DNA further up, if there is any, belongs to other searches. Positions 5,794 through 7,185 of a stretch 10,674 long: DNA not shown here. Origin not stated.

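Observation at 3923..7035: Orphan oppD/oppF ATPase pair translationally coupled to murG, outside any dcw cluster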

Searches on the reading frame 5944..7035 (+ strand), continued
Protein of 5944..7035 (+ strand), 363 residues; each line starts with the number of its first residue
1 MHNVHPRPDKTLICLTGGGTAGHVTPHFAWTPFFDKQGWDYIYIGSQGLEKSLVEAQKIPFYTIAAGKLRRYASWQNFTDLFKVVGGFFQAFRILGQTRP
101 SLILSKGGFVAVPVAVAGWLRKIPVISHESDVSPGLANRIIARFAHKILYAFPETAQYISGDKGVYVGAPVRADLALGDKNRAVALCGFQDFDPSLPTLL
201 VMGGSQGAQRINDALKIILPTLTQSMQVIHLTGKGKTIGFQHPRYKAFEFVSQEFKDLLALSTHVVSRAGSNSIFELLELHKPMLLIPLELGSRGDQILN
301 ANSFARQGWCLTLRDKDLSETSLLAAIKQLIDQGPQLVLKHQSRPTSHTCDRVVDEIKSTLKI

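Call 11: find_encoding_contigs(protein=P0099, flank=10000, max_places=2)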
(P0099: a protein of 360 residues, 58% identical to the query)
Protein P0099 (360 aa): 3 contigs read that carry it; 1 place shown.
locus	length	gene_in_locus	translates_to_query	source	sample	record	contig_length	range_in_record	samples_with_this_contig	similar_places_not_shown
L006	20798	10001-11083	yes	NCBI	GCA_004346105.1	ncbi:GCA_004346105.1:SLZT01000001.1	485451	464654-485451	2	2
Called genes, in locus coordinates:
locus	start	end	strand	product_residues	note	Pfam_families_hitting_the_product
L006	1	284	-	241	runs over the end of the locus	PF00590:TP_methylase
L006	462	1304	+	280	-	PF01255:Prenyltransf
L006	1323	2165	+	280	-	PF01148:CTP_transf_1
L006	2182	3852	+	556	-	PF02163:Peptidase_M50, PF00595:PDZ, PF13180:PDZ_2, PF17820:PDZ_6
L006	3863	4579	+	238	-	PF00814:TsaD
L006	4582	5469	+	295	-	PF01066:CDP-OH_P_transf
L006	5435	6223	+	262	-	-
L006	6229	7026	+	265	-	PF01416:PseudoU_synth_1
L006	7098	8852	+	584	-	PF13429:TPR_15 (faint), PF25062:ARM_TT21_N, PF14559:TPR_19, PF13428:TPR_14 (weak), PF23914:TPR_CcmH_CycH, PF14559:TPR_19 (weak), PF14559:TPR_19 (weak), PF23914:TPR_CcmH_CycH (weak), +23 more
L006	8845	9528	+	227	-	-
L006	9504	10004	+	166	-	-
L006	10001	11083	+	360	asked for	PF03033:Glyco_transf_28, PF04101:Glyco_tran_28_C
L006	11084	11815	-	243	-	-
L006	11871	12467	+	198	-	PF00117:GATase, PF07722:Peptidase_C26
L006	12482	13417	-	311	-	PF01242:PTPS (weak)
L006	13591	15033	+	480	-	PF00749:tRNA-synt_1c, PF19269:Anticodon_2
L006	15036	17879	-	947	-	PF00176:SNF2-rel_dom, PF00270:DEAD (weak), PF04851:ResIII, PF00271:Helicase_C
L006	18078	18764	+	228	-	-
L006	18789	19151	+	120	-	PF00072:Response_reg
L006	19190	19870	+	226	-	-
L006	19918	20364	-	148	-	-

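Call 14: find_related_loci(query=A1, collection=genome_contigs, flank=10000)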
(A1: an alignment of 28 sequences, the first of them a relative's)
Query A1 (363 aa) in genome_contigs; peptide patterns used: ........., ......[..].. (x = any residue, [..] = any of these).
600 stretches matched a pattern (row limit reached: there are more); 594 encode a relative of the query (tblastn E <= 1e-3); the best 80 are kept; 80 distinct loci.
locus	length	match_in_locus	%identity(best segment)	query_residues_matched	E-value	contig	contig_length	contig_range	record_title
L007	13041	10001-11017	55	13-354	4e-121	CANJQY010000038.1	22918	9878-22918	MAG: Oligoflexales bacterium isolate RH-23may17-54 genome assembly, contig: RH-23may17-C16223, whole genome shotgun sequ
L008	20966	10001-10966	54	13-337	1e-115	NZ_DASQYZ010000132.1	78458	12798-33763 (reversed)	MAG: Oligoflexus sp. isolate SMAG_U11078 k141_90584, whole genome shotgun sequence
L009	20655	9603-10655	46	13-362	3e-104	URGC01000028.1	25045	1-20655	uncultured Eubacterium sp. isolate UMGS965 genome assembly, contig: NODE_336_length_25045_cov_3.761825, whole genome sho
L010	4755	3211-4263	48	13-362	2e-104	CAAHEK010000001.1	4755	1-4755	MAG TPA_asm: uncultured Lachnospira sp., isolate HGM12388, WGS project CAAHEK010000000 data, contig: SRS820625_60_k75_10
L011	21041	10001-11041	49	13-358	2e-102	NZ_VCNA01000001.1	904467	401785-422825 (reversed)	Brevibacillus dissolubilis strain CHY01 Scaffold1, whole genome shotgun sequence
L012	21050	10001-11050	46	13-362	1e-100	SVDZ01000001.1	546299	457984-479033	MAG: Lachnospiraceae bacterium isolate SIG293 NODE_6_length_546299_cov_12.775450, whole genome shotgun sequence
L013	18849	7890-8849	51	13-330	3e-100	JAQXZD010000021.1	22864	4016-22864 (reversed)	MAG: Lachnospiraceae bacterium isolate SUG1654 k141_2116131, whole genome shotgun sequence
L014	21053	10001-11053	47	13-362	1e-99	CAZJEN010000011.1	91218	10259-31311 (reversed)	MAG TPA_asm: uncultured Lachnospiraceae bacterium isolate SRP350583_co4_284 genome assembly, contig: NODE_154_length_912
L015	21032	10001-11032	46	13-358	3e-99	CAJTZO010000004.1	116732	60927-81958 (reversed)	MAG TPA_asm: uncultured Clostridia bacterium isolate MGBC120805 genome assembly, contig: MGBC120805.4, whole genome shot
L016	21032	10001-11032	45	13-357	1e-99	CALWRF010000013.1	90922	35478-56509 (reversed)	MAG: uncultured Clostridia bacterium isolate E0_LS__bin184 genome assembly, contig: E0_LS__k127_1366795, whole genome sh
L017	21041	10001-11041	46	13-359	3e-99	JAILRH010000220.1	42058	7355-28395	MAG: Lachnospiraceae bacterium isolate RUI379 k141_3217493_flag=0_multi=13.9969_len=42058, whole genome shotgun sequence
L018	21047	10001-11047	47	13-361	1e-98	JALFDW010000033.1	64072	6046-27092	MAG: bacterium isolate SUG591 k141_149129, whole genome shotgun sequence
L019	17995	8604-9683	47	3-362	5e-99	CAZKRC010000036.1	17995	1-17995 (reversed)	MAG TPA_asm: uncultured Bifidobacterium sp. isolate SRP220891_co3_272 genome assembly, contig: NODE_4096_length_17995_co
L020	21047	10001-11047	47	13-360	6e-99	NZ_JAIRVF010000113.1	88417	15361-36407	MAG: Paenibacillus sp. isolate Fux382_bin13 k119_320895, whole genome shotgun sequence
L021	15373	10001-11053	45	13-362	2e-98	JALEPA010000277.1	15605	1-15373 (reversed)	MAG: Lachnospiraceae bacterium isolate SUG205 k141_5888082, whole genome shotgun sequence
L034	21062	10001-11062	44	10-362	1e-97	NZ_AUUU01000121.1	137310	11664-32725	Clostridium sp. LS contig_131, whole genome shotgun sequence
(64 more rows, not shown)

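Call 17: list_cluster_members(proteins=[P0001, P0010, P0018])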
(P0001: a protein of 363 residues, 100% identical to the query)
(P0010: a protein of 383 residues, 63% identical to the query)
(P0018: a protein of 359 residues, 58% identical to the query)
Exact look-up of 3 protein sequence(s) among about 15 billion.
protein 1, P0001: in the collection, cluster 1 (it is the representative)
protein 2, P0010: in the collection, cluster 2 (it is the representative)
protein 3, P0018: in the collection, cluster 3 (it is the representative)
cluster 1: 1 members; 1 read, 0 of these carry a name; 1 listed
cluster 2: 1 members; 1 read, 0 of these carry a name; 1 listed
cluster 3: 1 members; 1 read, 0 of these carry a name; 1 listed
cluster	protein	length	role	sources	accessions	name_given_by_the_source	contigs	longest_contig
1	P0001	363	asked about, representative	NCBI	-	-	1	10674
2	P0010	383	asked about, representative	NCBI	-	-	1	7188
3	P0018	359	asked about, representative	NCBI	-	-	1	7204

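Call 19: find_encoding_contigs(protein=P0014, flank=10000, max_places=1)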
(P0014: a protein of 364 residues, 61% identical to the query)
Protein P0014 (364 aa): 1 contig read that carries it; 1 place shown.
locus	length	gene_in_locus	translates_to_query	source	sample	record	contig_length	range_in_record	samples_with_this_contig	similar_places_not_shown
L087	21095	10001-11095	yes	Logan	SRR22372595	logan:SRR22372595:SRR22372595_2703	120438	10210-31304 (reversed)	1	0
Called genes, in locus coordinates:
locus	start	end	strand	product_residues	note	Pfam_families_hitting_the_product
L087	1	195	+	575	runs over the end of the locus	PF02163:Peptidase_M50, PF00595:PDZ (weak), PF13180:PDZ_2, PF17820:PDZ_6 (weak)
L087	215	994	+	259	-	PF00814:TsaD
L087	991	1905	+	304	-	PF01066:CDP-OH_P_transf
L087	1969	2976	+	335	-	PF01118:Semialdhyde_dh, PF02774:Semialdhyde_dhC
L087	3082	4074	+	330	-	-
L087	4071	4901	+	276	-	PF01416:PseudoU_synth_1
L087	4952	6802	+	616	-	PF13429:TPR_15 (faint), PF23914:TPR_CcmH_CycH (faint), PF25062:ARM_TT21_N (faint), PF13174:TPR_6 (faint), PF14559:TPR_19 (weak), PF13424:TPR_12 (weak), PF12895:ANAPC3 (weak), PF14559:TPR_19 (weak), +17 more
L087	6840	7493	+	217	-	-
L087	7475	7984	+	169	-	PF05157:MshEN (weak)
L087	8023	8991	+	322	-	PF00005:ABC_tran, PF13304:AAA_21 (weak), PF08352:oligo_HPY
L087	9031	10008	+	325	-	PF00005:ABC_tran, PF08352:oligo_HPY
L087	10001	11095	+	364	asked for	PF03033:Glyco_transf_28, PF13579:Glyco_trans_4_4 (weak), PF04101:Glyco_tran_28_C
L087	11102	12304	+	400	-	PF02515:CoA_transf_3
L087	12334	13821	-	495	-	PF02321:OEP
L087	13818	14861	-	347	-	PF25917:BSH_RND (faint), PF25997:BSH_YhbJ (faint)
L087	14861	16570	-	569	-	PF00664:ABC_membrane, PF00005:ABC_tran, PF13304:AAA_21 (faint)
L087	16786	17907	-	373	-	PF13489:Methyltransf_23, PF01135:PCMT (weak), PF01209:Ubie_methyltran, PF01728:FtsJ (weak), PF08241:Methyltransf_11, PF08242:Methyltransf_12, PF13649:Methyltransf_25, PF13847:Methyltransf_31, +1 more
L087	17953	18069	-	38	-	-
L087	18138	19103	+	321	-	PF07726:AAA_3, PF07728:AAA_5, PF17863:AAA_lid_2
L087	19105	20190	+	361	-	-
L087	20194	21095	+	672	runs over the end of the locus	PF11992:TgpA_N, PF01841:Transglut_core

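Call 20: find_encoding_contigs(protein=P0015, flank=10000, max_places=1)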
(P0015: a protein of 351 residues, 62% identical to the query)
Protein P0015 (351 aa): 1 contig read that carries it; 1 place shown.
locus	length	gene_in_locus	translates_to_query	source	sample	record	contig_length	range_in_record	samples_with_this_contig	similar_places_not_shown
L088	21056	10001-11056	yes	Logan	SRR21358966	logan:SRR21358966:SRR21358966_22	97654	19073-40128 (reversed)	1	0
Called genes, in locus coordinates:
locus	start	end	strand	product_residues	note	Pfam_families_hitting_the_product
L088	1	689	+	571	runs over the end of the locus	PF02163:Peptidase_M50, PF13180:PDZ_2, PF00595:PDZ (weak), PF17820:PDZ_6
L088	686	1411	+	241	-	PF00814:TsaD (faint)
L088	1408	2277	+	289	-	PF01066:CDP-OH_P_transf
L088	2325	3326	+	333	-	PF01118:Semialdhyde_dh, PF02774:Semialdhyde_dhC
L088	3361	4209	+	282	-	-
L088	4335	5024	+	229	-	PF01416:PseudoU_synth_1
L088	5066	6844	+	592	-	PF13429:TPR_15 (faint), PF11846:Wzy_C_2 (faint), PF13181:TPR_8 (faint), PF13428:TPR_14 (faint), PF20308:TPR-S (faint), PF23914:TPR_CcmH_CycH, PF14559:TPR_19, PF13424:TPR_12 (weak), +19 more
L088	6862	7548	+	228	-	-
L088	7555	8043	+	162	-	PF05157:MshEN (weak)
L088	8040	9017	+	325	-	PF00005:ABC_tran, PF13304:AAA_21 (weak), PF08352:oligo_HPY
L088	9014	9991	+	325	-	PF00005:ABC_tran, PF08352:oligo_HPY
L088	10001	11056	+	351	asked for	PF03033:Glyco_transf_28, PF04101:Glyco_tran_28_C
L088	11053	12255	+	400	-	PF02515:CoA_transf_3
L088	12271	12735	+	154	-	-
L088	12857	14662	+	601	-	-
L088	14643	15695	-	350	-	PF01844:HNH (weak)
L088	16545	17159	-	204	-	PF08239:SH3_3 (faint)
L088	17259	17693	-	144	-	-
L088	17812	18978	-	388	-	PF16683:TGase_elicitor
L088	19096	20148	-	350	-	-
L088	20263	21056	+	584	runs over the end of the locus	-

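Call 21: find_encoding_contigs(protein=P0105, flank=10000, max_places=1)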
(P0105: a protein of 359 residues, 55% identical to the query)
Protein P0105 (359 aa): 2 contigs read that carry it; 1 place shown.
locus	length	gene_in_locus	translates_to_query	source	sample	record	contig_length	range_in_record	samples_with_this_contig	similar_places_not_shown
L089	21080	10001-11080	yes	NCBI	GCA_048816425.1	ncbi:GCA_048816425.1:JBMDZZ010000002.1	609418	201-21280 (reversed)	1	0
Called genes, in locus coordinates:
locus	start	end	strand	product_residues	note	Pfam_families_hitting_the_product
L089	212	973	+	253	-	PF01255:Prenyltransf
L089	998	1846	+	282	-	PF01148:CTP_transf_1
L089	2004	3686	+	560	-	PF02163:Peptidase_M50, PF00595:PDZ (weak), PF13180:PDZ_2, PF17820:PDZ_6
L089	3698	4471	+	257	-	PF00814:TsaD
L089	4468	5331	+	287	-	PF01066:CDP-OH_P_transf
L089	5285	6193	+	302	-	-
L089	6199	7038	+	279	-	PF01416:PseudoU_synth_1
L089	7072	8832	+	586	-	PF09295:ChAPs (faint), PF13429:TPR_15 (faint), PF13424:TPR_12 (faint), PF23914:TPR_CcmH_CycH, PF14559:TPR_19 (weak), PF13432:TPR_16 (weak), PF12895:ANAPC3 (weak), PF21033:RMD1-3 (weak), +26 more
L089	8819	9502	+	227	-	-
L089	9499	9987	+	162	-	PF05157:MshEN (weak)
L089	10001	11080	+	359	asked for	PF03033:Glyco_transf_28, PF04101:Glyco_tran_28_C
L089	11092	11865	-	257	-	-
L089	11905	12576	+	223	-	PF00117:GATase, PF07722:Peptidase_C26 (faint)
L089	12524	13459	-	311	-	PF01242:PTPS (weak)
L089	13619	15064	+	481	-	PF00749:tRNA-synt_1c, PF19269:Anticodon_2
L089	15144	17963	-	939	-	PF18766:SWI2_SNF2 (weak), PF00176:SNF2-rel_dom, PF00270:DEAD, PF04851:ResIII, PF00271:Helicase_C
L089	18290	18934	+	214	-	-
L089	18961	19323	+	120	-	PF00072:Response_reg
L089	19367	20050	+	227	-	-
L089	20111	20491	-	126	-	-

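Call 36: search_solved_structures(query=window:5944-7035:+, max_evalue=0.00001, show_alignments=2)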
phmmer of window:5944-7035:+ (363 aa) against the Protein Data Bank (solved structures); distinct sequences matched with E-value up to 0.00001: 3.
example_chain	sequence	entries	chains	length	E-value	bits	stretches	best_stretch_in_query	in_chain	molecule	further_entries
3s2u_A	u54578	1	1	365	5.6e-30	107.7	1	13-332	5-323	UDP-N-acetylglucosamine--N-acetylmuramyl-(pentapeptide) pyrophosphoryl-undecaprenol N-acet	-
1f0k_A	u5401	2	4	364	2.8e-26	95.5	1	14-320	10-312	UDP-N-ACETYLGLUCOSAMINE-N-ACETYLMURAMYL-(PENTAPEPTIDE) PYROPHOSPHORYL-UNDECAPRENOL N-ACETY | UDP-N-acetylglucosamine--N-acetylmuramyl-(pentapeptide) pyrophospho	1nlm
7d1i_A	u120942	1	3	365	1.7e-22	83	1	13-314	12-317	UDP-N-acetylglucosamine--N-acetylmuramyl-(pentapeptide) pyrophosphoryl-undecaprenol N-acet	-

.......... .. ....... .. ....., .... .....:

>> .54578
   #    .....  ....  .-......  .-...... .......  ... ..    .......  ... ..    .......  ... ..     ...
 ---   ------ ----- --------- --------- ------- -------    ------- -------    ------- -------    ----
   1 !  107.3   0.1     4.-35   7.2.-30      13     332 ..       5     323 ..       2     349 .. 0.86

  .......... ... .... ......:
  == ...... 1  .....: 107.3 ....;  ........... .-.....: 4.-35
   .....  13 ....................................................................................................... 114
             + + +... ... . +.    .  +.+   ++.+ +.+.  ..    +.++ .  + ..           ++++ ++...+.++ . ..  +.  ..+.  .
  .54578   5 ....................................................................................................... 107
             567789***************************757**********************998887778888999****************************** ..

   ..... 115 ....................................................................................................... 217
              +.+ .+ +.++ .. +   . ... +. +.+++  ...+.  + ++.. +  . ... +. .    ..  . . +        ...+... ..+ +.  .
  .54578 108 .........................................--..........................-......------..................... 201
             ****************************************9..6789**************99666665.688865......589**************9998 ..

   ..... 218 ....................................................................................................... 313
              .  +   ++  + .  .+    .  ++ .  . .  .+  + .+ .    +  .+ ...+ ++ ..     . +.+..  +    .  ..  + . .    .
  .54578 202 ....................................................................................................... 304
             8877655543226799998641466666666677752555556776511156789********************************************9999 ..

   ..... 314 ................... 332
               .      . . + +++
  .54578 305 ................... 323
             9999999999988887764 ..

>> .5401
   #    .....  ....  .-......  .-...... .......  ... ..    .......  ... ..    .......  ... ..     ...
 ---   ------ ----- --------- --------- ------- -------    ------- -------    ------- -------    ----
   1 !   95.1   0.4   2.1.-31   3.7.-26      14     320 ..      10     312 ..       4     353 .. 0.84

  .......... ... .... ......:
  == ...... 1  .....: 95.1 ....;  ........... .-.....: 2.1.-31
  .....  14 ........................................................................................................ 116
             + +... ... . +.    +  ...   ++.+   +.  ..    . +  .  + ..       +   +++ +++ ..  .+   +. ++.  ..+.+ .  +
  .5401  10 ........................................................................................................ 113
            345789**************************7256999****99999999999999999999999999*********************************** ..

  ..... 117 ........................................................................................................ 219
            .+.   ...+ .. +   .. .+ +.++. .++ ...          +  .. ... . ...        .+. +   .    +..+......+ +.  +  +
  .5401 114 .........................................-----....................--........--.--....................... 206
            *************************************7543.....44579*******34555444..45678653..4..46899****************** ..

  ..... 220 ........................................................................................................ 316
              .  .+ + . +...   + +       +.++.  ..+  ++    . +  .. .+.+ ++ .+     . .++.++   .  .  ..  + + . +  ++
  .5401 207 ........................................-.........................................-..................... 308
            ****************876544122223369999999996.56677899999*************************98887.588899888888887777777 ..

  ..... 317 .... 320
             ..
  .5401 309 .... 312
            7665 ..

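Call 39: search_protein_families(library=pfam, proteins=[L012:5884-6750:-, L012:6750-8168:-, L012:8378-9832:+, L012:11127-11642:+, L012:12507-13529:-, L011:6774-7760:+, L011:7760-9790:+, L011:11078-11935:+, L011:12070-13527:+, L034:7990-9783:+], max_evalue=0.00001)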
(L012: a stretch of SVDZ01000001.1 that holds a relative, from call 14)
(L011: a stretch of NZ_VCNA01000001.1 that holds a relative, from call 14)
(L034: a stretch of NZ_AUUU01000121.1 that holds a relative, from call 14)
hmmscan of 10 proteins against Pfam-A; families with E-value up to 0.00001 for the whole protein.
L012:5884-6750:- (288 aa): 3 families
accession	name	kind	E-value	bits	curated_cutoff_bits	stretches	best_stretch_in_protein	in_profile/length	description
PF00535.33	Glycos_transf_2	-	3.2e-24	86.2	23.3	1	8-172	1-154/168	Glycosyl transferase family 2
PF13641.12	Glyco_tranf_2_3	-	4.3e-11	43.7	27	1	16-218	12-210/230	Glycosyltransferase like family 2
PF10111.15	Glyco_tranf_2_2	-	1.1e-08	35.4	27.3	1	8-120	1-112/276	Glycosyltransferase like family 2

L012:6750-8168:- (472 aa): 1 family
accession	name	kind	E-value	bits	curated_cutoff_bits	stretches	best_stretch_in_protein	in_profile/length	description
PF02397.22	Bac_transf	-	8.1e-66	221.4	27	1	264-443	1-178/179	Bacterial sugar transferase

L012:8378-9832:+ (484 aa): 1 family
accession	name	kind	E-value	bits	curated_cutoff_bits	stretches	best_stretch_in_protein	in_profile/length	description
PF03816.19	LytR_cpsA_psr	-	1.1e-36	126.7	24.6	1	205-367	1-148/150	LytR_cpsA_psr family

L012:11127-11642:+ (171 aa): 1 family
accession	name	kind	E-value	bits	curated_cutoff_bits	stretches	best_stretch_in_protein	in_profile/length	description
PF04138.20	GtrA_DPMS_TM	-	2.5e-15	57.2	26.1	1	24-166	2-117/117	GtrA/DPMS, transmembrane domain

L012:12507-13529:- (340 aa): 1 family
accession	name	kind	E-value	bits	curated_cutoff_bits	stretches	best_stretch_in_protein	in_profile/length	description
PF01694.28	Rhomboid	-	1.2e-27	97.3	22.6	1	193-332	2-142/143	Rhomboid domain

L011:6774-7760:+ (328 aa): 0 families

L011:7760-9790:+ (676 aa): 3 families
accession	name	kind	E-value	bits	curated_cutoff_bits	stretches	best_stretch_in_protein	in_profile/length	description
PF02368.24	Big_2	-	3.5e-21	75.4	22.8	1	417-494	1-78/79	Bacterial Ig-like domain (group 2)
PF22359.2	Big-like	-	2.5e-06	28.1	27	0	451-490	2-41/48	Bacterial Ig-like domain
PF05935.17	Arylsulfotrans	-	6e-06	25.9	24.2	0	219-293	31-108/374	Arylsulfotransferase (ASST)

L011:11078-11935:+ (285 aa): 1 family
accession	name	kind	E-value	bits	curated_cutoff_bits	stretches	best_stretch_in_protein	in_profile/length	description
PF00565.23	SNase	-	1.7e-28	99.6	21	1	73-179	1-106/107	Staphylococcal nuclease homologue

L011:12070-13527:+ (485 aa): 1 family
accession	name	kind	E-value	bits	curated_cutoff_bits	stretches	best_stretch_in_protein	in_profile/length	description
PF08309.17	LVIVD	-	2e-13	49.9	20.2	0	409-445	4-40/42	LVIVD repeat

L034:7990-9783:+ (597 aa): 3 families
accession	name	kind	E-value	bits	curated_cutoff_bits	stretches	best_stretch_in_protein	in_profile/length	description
PF17768.7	RecJ_OB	-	7.4e-29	100.4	27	1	470-593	1-106/107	RecJ OB domain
PF01368.27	DHH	-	1.3e-25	90.6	28.1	1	86-246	1-125/125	DHH family, N-terminal domain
PF02272.25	DHHA1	-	4.1e-17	62.9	25.9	1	363-455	1-98/102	DHHA1 domain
